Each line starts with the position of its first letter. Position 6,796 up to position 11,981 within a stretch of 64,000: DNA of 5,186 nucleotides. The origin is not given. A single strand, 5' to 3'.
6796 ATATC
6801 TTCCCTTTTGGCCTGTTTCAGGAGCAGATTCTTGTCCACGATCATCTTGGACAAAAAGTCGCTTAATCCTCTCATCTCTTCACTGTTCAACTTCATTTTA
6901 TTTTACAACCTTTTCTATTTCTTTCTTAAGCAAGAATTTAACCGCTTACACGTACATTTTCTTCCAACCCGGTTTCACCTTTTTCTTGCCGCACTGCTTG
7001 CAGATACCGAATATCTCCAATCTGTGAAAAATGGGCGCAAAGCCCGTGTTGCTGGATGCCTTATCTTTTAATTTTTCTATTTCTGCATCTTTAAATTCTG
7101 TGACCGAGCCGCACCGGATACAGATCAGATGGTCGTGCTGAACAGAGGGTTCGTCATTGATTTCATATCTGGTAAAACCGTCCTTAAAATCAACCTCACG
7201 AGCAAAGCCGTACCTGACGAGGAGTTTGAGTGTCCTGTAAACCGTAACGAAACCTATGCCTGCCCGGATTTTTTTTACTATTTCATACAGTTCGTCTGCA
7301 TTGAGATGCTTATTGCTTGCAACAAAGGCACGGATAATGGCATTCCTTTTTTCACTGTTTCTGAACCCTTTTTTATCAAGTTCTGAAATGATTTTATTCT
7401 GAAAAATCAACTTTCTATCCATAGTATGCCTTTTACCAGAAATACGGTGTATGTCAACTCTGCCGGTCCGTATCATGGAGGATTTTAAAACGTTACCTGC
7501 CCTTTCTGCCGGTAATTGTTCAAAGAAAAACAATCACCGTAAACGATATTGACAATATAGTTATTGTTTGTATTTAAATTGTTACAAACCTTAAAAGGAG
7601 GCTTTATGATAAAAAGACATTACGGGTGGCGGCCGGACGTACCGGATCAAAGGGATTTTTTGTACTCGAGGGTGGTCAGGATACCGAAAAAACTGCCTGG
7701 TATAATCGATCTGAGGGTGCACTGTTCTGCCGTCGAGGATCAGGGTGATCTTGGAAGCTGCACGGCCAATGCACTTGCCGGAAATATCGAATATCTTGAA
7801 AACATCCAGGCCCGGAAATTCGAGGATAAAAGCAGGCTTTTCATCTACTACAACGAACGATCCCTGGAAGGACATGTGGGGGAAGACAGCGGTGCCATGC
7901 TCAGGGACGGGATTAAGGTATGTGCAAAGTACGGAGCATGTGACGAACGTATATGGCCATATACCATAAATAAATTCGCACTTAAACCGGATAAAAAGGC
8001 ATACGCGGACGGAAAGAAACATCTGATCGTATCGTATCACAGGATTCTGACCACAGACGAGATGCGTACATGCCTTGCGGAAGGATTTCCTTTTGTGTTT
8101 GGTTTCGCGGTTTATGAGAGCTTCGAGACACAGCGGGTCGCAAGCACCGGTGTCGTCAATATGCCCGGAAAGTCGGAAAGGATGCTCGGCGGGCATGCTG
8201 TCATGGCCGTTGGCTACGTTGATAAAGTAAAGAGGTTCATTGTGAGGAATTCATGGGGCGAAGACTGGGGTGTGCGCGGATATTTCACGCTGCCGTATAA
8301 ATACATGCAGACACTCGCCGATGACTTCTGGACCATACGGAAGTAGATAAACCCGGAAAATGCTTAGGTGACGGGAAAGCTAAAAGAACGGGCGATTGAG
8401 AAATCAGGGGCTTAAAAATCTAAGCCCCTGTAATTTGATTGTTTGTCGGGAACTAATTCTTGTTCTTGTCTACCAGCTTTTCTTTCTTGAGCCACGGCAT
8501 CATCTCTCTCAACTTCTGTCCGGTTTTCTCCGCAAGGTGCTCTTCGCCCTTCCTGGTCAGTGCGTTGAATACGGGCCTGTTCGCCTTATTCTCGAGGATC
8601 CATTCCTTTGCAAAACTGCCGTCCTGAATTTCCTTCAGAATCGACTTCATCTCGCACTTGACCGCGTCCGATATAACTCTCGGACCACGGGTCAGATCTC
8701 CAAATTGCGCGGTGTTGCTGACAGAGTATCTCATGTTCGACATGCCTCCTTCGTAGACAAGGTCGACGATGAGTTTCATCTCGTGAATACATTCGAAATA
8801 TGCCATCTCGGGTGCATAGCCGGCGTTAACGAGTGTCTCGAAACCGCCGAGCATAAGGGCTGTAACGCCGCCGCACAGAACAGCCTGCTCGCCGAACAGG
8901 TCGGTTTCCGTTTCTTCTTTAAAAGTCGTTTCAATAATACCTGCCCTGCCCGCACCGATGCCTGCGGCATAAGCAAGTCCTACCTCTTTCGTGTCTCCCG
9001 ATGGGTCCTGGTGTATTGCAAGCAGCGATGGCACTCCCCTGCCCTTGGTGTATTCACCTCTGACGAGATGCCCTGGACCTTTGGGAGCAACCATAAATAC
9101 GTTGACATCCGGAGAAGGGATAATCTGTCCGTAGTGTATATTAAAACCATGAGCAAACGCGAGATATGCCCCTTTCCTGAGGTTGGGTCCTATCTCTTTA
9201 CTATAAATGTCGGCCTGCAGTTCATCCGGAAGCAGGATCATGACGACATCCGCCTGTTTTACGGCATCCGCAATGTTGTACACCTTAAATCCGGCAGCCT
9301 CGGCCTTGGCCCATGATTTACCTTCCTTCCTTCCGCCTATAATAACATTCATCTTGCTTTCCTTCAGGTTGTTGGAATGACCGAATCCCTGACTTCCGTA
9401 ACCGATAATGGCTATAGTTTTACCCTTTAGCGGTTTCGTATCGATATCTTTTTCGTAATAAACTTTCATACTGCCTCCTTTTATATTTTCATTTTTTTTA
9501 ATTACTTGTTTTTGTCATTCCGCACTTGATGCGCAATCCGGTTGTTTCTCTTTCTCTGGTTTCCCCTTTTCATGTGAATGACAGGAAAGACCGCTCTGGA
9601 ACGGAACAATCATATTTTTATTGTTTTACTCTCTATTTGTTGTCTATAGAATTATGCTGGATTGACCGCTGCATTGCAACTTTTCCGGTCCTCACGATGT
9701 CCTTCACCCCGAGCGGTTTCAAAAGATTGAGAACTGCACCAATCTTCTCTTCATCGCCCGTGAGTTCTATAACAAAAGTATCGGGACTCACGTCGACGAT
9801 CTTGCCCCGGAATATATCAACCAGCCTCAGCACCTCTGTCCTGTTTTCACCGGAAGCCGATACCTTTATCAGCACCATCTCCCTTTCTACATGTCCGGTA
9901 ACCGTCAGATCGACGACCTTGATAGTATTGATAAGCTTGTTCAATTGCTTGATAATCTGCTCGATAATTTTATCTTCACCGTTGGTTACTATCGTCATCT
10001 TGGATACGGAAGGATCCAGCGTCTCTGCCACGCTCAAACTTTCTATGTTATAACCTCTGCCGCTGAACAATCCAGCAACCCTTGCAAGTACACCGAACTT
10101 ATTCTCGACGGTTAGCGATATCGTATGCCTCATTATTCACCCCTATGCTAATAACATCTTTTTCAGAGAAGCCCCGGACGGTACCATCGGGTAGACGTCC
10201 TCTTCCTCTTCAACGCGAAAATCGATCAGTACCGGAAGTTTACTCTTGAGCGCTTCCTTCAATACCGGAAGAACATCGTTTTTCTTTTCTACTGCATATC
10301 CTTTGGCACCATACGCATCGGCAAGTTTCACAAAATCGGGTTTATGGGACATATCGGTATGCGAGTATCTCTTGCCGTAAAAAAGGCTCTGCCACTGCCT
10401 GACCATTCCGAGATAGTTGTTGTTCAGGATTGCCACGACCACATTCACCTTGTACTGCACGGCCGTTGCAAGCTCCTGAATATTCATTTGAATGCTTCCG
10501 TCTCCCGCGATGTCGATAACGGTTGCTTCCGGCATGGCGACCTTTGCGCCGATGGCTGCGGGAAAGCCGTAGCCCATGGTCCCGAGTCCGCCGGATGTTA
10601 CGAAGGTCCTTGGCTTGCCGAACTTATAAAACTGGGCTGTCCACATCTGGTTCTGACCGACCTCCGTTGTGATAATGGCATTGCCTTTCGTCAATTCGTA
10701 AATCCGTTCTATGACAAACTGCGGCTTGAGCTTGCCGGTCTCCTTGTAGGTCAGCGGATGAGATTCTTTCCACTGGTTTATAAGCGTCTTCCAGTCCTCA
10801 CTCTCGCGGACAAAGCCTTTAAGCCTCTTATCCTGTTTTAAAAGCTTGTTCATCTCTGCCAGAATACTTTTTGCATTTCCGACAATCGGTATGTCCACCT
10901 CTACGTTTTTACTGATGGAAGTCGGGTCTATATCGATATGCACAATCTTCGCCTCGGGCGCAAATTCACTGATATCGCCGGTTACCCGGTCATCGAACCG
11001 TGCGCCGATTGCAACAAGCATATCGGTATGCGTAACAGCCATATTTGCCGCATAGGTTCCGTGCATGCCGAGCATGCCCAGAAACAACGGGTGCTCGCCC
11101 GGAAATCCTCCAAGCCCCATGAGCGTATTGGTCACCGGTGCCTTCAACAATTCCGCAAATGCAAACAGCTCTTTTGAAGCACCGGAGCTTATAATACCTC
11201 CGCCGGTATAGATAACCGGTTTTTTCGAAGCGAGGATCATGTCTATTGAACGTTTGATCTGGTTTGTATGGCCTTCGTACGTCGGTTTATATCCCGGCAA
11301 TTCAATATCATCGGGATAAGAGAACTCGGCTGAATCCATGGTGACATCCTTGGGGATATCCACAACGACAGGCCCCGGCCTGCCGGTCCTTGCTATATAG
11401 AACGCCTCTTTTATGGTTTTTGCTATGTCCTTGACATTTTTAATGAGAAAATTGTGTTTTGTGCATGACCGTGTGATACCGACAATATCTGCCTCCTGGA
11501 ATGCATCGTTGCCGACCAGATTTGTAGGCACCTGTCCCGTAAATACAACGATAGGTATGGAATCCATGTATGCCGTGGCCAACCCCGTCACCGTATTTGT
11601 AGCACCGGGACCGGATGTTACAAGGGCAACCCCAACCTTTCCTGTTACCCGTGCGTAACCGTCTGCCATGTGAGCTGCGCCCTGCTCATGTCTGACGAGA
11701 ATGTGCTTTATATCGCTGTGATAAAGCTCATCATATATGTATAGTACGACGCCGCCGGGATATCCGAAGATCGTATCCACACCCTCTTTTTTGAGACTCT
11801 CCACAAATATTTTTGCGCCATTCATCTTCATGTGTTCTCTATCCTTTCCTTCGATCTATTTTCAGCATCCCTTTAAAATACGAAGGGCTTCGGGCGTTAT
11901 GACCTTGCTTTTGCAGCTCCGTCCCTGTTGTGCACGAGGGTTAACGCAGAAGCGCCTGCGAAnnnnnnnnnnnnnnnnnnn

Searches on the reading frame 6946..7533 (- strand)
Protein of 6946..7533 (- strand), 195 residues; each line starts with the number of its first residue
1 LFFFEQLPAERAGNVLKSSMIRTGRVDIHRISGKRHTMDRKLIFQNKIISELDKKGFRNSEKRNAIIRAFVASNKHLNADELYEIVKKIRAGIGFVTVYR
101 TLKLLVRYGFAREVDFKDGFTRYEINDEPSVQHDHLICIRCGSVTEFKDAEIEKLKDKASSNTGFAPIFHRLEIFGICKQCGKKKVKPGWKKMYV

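Call 38: search_protein_families(library=pfam, proteins=[window:6946-7533:-], max_evalue=0.0001)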
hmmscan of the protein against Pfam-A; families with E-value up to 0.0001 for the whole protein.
window:6946-7533:- (195 aa): 1 family
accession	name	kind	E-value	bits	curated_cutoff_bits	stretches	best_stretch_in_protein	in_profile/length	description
PF01475.25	FUR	-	2.7e-32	111.9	23.1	1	54-174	1-120/121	Ferric uptake regulator family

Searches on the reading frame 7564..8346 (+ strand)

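Call 38: search_protein_families(library=pfam, proteins=[window:7564-8346:+], max_evalue=0.0001)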
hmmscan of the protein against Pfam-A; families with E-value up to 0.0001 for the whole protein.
window:7564-8346:+ (260 aa): 1 family
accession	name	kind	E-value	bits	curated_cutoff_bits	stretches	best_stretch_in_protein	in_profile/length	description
PF00112.29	Peptidase_C1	-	6.4e-16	59.5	20.7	1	46-244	3-203/220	Papain family cysteine protease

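Call 44: search_protein_families(library=ncbifam, proteins=[window:7564-8346:+], max_evalue=0.001)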
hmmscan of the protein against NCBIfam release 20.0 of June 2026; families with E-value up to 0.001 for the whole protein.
window:7564-8346:+ (260 aa): 0 families

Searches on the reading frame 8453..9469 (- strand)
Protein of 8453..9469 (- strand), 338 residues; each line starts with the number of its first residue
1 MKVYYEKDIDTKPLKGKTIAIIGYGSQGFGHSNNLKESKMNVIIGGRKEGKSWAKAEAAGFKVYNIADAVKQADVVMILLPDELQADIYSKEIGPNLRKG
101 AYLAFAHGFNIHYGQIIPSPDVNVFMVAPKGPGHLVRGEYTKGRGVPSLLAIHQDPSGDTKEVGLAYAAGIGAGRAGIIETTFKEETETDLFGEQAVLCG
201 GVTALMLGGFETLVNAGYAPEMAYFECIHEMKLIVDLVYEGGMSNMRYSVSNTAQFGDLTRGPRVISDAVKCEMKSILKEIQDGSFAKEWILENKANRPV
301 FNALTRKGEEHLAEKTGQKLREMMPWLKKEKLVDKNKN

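Call 38: search_protein_families(library=pfam, proteins=[window:8453-9469:-], max_evalue=0.0001)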
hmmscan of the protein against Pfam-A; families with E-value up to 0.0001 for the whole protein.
window:8453-9469:- (338 aa): 5 families
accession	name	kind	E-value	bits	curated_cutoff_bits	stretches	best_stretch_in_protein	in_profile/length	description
PF07991.19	KARI_N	-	6.9e-74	247.4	20.6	1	14-177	2-165/165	Acetohydroxy acid isomeroreductase, NADPH-binding domain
PF01450.25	KARI_C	-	4.5e-65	218.8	29.1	1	183-326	1-144/144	Ketol-acid reductoisomerase, C-terminal domain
PF02826.25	2-Hacid_dh_C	-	5.4e-08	32.8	25.1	1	7-82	27-101/178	D-isomer specific 2-hydroxyacid dehydrogenase, NAD binding domain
PF03807.23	F420_oxidored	-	2.9e-06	28.2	21.6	1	18-83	1-70/94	NADP oxidoreductase coenzyme F420-dependent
PF03446.21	NAD_binding_2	-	1.2e-05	25.9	21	1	18-103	1-89/161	NAD binding domain of 6-phosphogluconate dehydrogenase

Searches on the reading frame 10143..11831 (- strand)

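Call 38: search_protein_families(library=pfam, proteins=[window:10143-11831:-], max_evalue=0.0001)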
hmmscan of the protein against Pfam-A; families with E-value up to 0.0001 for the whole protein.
window:10143-11831:- (562 aa): 3 families
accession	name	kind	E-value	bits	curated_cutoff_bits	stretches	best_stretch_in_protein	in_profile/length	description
PF02775.26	TPP_enzyme_C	-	1.4e-61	207.1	21.9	1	391-538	2-151/151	Thiamine pyrophosphate enzyme, C-terminal TPP binding domain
PF00205.28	TPP_enzyme_M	-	5.2e-51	172.4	30.4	1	192-326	1-136/137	Thiamine pyrophosphate enzyme, central domain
PF02776.23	TPP_enzyme_N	-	4.2e-43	146.4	26.8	1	3-118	1-118/119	Thiamine pyrophosphate enzyme, N-terminal TPP binding domain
